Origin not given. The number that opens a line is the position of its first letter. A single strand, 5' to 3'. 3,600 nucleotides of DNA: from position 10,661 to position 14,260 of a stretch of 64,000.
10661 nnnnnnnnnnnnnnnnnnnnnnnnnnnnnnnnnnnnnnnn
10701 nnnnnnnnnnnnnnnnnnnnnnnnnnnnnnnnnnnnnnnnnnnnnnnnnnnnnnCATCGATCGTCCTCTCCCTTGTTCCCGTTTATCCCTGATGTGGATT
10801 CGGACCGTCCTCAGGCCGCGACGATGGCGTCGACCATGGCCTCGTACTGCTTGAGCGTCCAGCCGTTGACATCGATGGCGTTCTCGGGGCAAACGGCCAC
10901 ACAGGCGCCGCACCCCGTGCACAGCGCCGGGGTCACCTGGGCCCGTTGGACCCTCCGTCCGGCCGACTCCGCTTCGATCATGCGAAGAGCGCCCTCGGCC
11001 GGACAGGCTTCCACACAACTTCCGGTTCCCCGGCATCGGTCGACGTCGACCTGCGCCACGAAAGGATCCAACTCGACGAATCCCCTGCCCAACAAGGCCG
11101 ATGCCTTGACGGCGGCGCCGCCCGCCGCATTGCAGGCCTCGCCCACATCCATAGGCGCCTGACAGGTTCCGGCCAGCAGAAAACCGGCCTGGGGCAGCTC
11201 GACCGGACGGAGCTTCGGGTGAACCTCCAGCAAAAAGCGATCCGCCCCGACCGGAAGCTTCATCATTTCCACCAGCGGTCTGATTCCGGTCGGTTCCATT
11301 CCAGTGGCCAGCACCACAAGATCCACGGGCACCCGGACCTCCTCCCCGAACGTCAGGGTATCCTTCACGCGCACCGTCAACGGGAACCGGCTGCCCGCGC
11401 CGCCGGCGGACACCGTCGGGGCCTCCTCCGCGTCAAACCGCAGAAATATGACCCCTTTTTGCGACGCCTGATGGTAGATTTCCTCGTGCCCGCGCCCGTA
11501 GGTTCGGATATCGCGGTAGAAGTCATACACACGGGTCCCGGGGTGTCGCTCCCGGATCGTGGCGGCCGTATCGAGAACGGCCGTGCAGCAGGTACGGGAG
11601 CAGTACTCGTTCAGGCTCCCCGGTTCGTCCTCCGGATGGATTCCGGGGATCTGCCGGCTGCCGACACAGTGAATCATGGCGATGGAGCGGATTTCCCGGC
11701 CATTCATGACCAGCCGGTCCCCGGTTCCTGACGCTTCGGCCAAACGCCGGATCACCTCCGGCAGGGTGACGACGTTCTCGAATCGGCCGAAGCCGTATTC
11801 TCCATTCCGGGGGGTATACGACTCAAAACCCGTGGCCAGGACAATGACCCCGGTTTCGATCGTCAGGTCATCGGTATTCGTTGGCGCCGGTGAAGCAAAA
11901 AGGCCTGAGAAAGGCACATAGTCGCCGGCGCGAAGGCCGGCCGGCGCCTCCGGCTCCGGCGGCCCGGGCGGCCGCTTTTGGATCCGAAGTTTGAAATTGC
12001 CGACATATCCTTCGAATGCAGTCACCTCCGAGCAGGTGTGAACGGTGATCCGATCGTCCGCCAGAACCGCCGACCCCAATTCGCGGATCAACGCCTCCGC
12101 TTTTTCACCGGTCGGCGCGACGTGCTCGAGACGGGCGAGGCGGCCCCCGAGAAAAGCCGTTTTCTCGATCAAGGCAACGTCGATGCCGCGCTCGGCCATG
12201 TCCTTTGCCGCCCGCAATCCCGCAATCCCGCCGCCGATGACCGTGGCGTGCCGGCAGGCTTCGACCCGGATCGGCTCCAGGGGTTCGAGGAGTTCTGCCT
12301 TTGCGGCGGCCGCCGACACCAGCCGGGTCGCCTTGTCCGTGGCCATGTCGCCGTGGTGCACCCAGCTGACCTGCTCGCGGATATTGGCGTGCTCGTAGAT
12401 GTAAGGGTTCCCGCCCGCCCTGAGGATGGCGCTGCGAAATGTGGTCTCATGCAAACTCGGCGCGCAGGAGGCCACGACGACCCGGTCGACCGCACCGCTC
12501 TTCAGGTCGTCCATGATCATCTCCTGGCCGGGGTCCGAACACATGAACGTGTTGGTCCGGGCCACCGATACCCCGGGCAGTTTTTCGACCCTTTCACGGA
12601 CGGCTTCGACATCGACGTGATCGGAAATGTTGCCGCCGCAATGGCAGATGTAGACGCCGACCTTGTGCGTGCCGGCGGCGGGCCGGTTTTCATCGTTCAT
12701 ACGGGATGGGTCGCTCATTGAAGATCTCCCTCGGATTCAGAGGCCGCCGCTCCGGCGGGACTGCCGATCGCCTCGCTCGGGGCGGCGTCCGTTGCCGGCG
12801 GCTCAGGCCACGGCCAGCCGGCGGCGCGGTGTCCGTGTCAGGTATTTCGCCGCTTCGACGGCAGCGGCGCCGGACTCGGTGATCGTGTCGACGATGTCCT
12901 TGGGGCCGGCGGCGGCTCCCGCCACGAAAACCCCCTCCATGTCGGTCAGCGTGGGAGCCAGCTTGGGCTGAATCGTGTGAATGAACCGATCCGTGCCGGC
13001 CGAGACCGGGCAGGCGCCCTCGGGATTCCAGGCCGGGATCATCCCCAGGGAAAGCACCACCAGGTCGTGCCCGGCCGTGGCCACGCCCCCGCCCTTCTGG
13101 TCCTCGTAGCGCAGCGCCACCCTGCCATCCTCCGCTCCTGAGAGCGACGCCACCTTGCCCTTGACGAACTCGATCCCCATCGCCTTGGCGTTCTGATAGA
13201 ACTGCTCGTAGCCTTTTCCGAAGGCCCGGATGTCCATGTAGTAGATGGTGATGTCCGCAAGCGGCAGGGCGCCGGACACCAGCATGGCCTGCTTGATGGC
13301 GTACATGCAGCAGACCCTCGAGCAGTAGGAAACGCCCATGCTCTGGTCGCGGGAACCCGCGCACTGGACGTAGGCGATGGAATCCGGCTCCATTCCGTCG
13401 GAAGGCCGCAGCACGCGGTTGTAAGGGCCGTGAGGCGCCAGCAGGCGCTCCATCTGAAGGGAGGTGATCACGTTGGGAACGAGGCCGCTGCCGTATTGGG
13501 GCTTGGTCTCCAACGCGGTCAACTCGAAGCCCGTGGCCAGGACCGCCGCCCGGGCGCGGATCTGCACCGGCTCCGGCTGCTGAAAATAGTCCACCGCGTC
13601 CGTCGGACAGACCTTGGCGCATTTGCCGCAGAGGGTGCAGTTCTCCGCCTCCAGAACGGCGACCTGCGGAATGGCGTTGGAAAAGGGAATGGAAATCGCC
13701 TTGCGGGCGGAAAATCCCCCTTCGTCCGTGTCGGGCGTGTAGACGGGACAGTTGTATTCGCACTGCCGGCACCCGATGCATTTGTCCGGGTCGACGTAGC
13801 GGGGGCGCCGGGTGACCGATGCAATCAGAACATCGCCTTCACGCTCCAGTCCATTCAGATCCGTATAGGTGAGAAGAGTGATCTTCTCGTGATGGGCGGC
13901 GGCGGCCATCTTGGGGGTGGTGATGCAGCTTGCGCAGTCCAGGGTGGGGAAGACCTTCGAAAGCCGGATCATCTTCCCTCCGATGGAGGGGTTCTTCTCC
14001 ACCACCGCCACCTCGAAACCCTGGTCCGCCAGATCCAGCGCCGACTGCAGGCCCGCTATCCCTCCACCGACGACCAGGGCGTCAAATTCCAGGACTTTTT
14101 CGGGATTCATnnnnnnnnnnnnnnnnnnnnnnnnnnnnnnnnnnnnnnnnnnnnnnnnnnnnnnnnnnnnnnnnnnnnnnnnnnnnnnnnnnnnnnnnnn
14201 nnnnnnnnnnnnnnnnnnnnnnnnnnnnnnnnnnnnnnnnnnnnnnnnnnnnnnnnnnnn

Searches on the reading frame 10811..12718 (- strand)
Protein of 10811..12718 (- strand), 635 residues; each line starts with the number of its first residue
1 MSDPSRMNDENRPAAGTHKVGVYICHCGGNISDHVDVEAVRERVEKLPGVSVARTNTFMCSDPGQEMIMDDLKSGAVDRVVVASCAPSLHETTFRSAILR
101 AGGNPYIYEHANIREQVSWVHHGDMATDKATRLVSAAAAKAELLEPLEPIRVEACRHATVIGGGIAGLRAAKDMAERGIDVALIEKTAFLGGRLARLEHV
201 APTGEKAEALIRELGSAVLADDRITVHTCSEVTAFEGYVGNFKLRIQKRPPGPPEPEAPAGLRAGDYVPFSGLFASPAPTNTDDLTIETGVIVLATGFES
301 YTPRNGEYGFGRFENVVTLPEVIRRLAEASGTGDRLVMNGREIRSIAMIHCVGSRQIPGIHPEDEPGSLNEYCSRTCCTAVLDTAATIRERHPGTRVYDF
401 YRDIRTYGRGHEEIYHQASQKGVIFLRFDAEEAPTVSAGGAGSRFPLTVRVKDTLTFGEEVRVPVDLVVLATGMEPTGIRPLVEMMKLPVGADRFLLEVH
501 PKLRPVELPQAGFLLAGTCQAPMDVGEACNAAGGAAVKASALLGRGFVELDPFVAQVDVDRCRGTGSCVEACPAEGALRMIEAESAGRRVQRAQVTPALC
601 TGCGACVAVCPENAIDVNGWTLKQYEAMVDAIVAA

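Call 3: search_protein_families(library=pfam, proteins=[window:10811-12718:-], max_evalue=0.01)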
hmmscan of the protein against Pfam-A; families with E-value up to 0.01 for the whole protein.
window:10811-12718:- (635 aa): 23 families
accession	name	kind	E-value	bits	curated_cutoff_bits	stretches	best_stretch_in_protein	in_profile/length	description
PF00037.32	Fer4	-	2.9e-10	39.9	21.1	1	594-616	2-24/24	4Fe-4S binding domain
PF12838.12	Fer4_7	-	5.7e-10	39.9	27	1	561-614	1-52/52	4Fe-4S dicluster domain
PF07992.20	Pyr_redox_2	-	4.7e-09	36.5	26.1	1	159-303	4-114/291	Pyridine nucleotide-disulphide oxidoreductase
PF13237.11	Fer4_10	-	6.8e-09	36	25.5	2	557-611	4-53/53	4Fe-4S dicluster domain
PF14697.11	Fer4_21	-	2.4e-08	34.4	35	1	555-616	1-58/59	4Fe-4S dicluster domain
PF13450.12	NAD_binding_8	-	6.2e-08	33.2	21.9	1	160-199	1-40/68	NAD(P)-binding Rossmann-like domain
PF12837.12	Fer4_6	-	6.9e-08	32.5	25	2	594-615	3-24/24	4Fe-4S binding domain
PF13187.11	Fer4_9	-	1.8e-07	31.5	27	1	562-615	2-52/52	4Fe-4S dicluster domain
PF00890.30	FAD_binding_2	-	1.6e-06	28.1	20.4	1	160-195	4-39/414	FAD binding domain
PF12831.13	FAD_oxidored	-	1.7e-06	28.1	27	1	160-197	4-41/416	FAD dependent oxidoreductase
PF12797.12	Fer4_2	-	1.8e-06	28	24.5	1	599-612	9-22/22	4Fe-4S binding domain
PF01266.30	DAO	-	1.6e-05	25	27.9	1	159-191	3-35/353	FAD dependent oxidoreductase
PF25160.1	LdpA_Fe-S-bd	-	7.3e-05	22.9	27.6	1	568-618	9-46/49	LdpA Fe-S cluster-binding domain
PF13484.11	Fer4_16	-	7.8e-05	23.8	30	1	600-618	2-20/66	4Fe-4S double cluster binding domain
PF12798.12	Fer4_3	-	0.00014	22.8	27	1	600-614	1-15/15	4Fe-4S binding domain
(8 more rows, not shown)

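Call 4: search_protein_families(library=ncbifam, proteins=[window:10811-12718:-], max_evalue=0.01)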
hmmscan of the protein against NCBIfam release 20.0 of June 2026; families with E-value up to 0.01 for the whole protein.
window:10811-12718:- (635 aa): 119 families (the best 25 are shown)
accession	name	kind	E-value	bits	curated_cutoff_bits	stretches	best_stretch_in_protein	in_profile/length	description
NF040770.1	hetero_SS_HdrA2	exception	7.8e-150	500.5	1100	2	19-250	1-234/777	CoB-CoM heterodisulfide reductase HdrA2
NF041778.1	hetero_SS_HdrA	equivalog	1.4e-114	383.6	1400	2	284-633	323-651/771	ferredoxin:CoB-CoM heterodisulfide reductase subunit HdrA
NF041891.1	hdrA_Methbact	equivalog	8.7e-104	348.3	1300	2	282-633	308-636/762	ferredoxin:CoB-CoM heterodisulfide reductase subunit HdrA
NF042909.1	FMH_DH_FwdF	exception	2.4e-10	40.1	375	1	556-623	253-319/336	tungsten-dependent formylmethanofuran dehydrogenase subunit FwdF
NF045874.1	Vhu_polyferre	exception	3.7e-10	39.1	600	1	558-619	290-350/381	F420-non-reducing hydrogenase associated-polyferredoxin VhuB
TIGR03997.1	mycofact_OYE_2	equivalog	1.4e-09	36.9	793.15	1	147-233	373-455/645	mycofactocin system FadH/OYE family oxidoreductase 2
TIGR01971.1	NuoI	subfamily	2.5e-08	33.6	113.05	1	558-617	40-100/121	NADH-quinone oxidoreductase, chain I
NF045599.1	bili_reduct_long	exception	3.7e-08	32.1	750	1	154-233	380-457/641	bilirubin reductase, long form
NF009410.0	PRK12771.1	subfamily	6.9e-08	31.5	516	1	150-194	133-177/566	NAD(P)-binding protein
TIGR01944.1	rnfB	subfamily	1.3e-07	31.4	68.7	1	552-621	105-166/190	RnfABCDGE type electron transport complex subunit B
TIGR02179.1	PorD_KorD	subfamily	1.7e-07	31.2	60.05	1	595-617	52-74/78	2-oxoacid:acceptor oxidoreductase, delta subunit, pyruvate/2-ketoisovalerate family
NF043039.1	HgcAB_like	equivalog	2e-07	30.9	285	1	555-615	295-349/350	HgcAB-like fusion protein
NF007205.0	PRK09626.1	equivalog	2.1e-07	30.9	93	1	556-618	13-74/105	2-oxoglutarate-acceptor oxidoreductase subunit OorD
NF045663.1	diclust_near_Sec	equivalog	3.3e-07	28.8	530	1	156-211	107-162/759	pyridine nucleotide-disulfide oxidoreductase/dicluster-binding protein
NF005560.0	PRK07233.1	equivalog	3.7e-07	29.3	252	1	159-199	4-44/435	hypothetical protein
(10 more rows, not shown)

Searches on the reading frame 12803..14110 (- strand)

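Call 3: search_protein_families(library=pfam, proteins=[window:12803-14110:-], max_evalue=0.01)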
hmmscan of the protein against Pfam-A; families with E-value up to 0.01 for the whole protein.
window:12803-14110:- (435 aa): 25 families
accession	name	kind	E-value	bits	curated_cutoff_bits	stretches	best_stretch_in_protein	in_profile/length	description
PF12838.12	Fer4_7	-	2.8e-10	40.9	27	1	110-172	1-52/52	4Fe-4S dicluster domain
PF00037.32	Fer4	-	1e-09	38.2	21.1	2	154-173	4-23/24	4Fe-4S binding domain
PF01266.30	DAO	-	2.4e-09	37.6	27.9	1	10-45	1-37/353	FAD dependent oxidoreductase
PF00890.30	FAD_binding_2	-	2.4e-08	34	20.4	1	10-46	1-37/414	FAD binding domain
PF07992.20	Pyr_redox_2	-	2.6e-08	34.1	26.1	1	10-408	2-278/291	Pyridine nucleotide-disulphide oxidoreductase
PF12837.12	Fer4_6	-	2.7e-08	33.8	25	2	106-123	4-21/24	4Fe-4S binding domain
PF12797.12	Fer4_2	-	4.4e-08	33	24.5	2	104-123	3-22/22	4Fe-4S binding domain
PF13450.12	NAD_binding_8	-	4.5e-08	33.7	21.9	1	13-47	1-35/68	NAD(P)-binding Rossmann-like domain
PF13187.11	Fer4_9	-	5.9e-08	33.1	27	1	110-172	1-51/52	4Fe-4S dicluster domain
PF13183.11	Fer4_8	-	6e-08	33.6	27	1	109-170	3-66/68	4Fe-4S dicluster domain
PF13237.11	Fer4_10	-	3.2e-07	30.6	25.5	2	152-174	3-26/53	4Fe-4S dicluster domain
PF12831.13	FAD_oxidored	-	8.9e-07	29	27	1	10-47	1-38/416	FAD dependent oxidoreductase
PF13534.11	Fer4_17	-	9.3e-06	26.5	22.2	1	110-171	1-59/61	4Fe-4S dicluster domain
PF14697.11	Fer4_21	-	1.4e-05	25.5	35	1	150-173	33-57/59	4Fe-4S dicluster domain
PF01946.23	Thi4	-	2.2e-05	24.3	26.2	1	5-49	14-59/235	Thi4 family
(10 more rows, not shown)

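Call 4: search_protein_families(library=ncbifam, proteins=[window:12803-14110:-], max_evalue=0.01)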
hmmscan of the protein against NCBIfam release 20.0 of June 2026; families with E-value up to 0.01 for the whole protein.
window:12803-14110:- (435 aa): 150 families (the best 25 are shown)
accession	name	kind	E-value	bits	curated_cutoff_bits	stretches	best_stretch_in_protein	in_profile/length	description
NF040770.1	hetero_SS_HdrA2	exception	7.1e-137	457.6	1100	1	8-426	139-562/777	CoB-CoM heterodisulfide reductase HdrA2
NF041778.1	hetero_SS_HdrA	equivalog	4e-104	349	1400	1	9-428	143-574/771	ferredoxin:CoB-CoM heterodisulfide reductase subunit HdrA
NF041891.1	hdrA_Methbact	equivalog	5e-95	319.3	1300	1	11-423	136-555/762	ferredoxin:CoB-CoM heterodisulfide reductase subunit HdrA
NF009410.0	PRK12771.1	subfamily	3.9e-10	38.9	516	1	12-47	142-177/566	NAD(P)-binding protein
TIGR01372.1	soxA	subfamily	4.5e-09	34.7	1164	1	9-89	169-248/996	sarcosine oxidase subunit alpha family protein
NF045637.1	carotdesatCrtDProt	equivalog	1.3e-08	33.8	580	1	12-56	2-46/485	1-hydroxycarotenoid 3,4-desaturase CrtD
NF005560.0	PRK07233.1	equivalog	2e-08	33.5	252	1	12-48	4-40/435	hypothetical protein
NF009409.0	PRK12770.1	subfamily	3.7e-08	32.8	343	1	13-48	23-58/360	putative glutamate synthase subunit beta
NF042909.1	FMH_DH_FwdF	exception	3.9e-08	32.8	375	1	106-175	12-74/336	tungsten-dependent formylmethanofuran dehydrogenase subunit FwdF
TIGR03467.1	HpnE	equivalog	5.8e-08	32.5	283.05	1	12-46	2-36/430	hydroxysqualene dehydroxylase HpnE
TIGR02734.1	crtI_fam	subfamily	6e-08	31.8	238.1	1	11-70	1-61/504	phytoene desaturase family protein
TIGR02512.1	FeFe_hydrog_A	subfamily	6.4e-08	31.9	405.95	1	106-175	4-69/375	[FeFe] hydrogenase, group A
NF010590.0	PRK13984.1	equivalog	1e-07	30.5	946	1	154-180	48-74/611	putative oxidoreductase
NF058655.1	CrtID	equivalog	1.9e-07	30.3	640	1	12-52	2-42/478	bifunctional phytoene desaturase/3,4-desaturase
NF004914.0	PRK06273.1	equivalog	6.8e-07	29.2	163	1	153-185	48-79/167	ferredoxin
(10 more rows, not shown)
